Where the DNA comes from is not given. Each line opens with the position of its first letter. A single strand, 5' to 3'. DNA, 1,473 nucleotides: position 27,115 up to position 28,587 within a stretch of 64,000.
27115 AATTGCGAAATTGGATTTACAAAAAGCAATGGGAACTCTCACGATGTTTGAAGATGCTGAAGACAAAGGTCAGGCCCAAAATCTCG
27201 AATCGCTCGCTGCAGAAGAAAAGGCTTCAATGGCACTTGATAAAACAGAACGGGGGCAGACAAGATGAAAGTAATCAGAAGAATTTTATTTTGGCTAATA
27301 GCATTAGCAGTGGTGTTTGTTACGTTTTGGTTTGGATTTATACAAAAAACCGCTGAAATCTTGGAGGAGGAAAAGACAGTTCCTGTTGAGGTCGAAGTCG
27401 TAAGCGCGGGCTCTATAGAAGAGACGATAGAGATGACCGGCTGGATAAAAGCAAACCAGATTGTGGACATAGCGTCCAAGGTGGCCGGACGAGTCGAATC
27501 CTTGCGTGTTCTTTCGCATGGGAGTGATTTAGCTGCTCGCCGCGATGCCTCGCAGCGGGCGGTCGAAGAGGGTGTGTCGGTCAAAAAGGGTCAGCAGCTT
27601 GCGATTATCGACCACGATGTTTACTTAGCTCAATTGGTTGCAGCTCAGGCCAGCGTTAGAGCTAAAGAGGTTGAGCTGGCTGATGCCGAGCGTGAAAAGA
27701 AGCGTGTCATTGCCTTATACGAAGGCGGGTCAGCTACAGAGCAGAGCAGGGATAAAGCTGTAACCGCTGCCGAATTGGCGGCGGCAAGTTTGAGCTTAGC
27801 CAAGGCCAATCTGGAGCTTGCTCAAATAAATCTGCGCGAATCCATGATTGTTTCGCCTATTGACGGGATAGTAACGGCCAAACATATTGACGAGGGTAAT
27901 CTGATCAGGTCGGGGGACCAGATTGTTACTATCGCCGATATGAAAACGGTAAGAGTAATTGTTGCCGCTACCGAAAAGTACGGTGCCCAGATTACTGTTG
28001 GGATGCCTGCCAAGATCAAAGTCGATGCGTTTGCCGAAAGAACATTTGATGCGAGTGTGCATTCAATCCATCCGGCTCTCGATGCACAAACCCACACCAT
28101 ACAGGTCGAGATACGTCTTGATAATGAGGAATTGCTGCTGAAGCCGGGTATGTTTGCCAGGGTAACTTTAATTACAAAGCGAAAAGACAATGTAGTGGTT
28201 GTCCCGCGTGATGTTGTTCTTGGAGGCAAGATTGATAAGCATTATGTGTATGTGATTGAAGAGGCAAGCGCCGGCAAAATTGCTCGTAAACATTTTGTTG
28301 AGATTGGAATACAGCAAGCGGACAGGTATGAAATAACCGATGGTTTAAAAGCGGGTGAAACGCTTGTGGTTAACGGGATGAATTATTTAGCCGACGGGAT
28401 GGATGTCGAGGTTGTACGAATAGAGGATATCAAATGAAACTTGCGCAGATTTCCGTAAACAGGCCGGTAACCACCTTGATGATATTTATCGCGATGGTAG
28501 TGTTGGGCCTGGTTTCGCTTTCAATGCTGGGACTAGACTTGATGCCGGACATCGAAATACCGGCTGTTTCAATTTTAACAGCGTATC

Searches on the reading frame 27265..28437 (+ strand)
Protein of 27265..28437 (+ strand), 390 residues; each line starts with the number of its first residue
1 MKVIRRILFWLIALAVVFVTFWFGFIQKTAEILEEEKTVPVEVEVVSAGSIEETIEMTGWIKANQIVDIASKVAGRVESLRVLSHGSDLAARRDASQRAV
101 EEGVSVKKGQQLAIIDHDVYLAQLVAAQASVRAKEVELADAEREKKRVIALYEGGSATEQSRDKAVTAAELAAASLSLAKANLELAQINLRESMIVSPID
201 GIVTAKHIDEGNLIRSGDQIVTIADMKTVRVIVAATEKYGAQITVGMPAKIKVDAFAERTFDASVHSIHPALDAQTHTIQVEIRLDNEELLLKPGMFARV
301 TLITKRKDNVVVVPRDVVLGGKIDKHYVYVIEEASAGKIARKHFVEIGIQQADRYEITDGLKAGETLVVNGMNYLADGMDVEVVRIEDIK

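Call 49: find_encoding_contigs(protein=window:27265-28437:+, flank=1900, max_places=10)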
Protein window:27265-28437:+ (390 aa): 10 contigs read that carry it; 3 places shown.
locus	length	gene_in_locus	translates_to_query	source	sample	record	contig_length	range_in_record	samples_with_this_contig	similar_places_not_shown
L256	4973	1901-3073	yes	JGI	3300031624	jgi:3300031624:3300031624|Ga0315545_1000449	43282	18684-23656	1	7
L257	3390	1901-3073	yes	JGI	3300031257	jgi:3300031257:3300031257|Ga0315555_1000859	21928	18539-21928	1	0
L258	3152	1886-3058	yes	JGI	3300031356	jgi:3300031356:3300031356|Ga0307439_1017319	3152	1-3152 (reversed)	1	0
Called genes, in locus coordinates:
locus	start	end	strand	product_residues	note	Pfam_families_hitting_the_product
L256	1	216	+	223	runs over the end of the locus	PF00440:TetR_N, PF09209:CecR_C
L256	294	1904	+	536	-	PF02321:OEP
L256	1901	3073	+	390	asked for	PF25917:BSH_RND, PF25973:BSH_CzcB (weak), PF25954:Beta-barrel_RND_2, PF25989:YknX_C, PF25967:RND-MFP_C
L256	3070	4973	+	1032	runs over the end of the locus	PF00873:ACR_tran, PF02355:SecD_SecF_C (faint), PF03176:MMPL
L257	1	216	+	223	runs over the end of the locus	PF00440:TetR_N, PF09209:CecR_C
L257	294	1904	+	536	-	PF02321:OEP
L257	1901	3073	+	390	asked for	PF25917:BSH_RND, PF25973:BSH_CzcB (weak), PF25954:Beta-barrel_RND_2, PF25989:YknX_C, PF25967:RND-MFP_C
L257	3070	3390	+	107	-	?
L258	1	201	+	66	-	?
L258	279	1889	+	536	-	PF02321:OEP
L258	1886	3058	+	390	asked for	PF25917:BSH_RND, PF25973:BSH_CzcB (weak), PF25954:Beta-barrel_RND_2, PF25989:YknX_C, PF25967:RND-MFP_C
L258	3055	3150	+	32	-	?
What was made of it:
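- Tried and rejected: The MFP gene was used instead (call 49).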
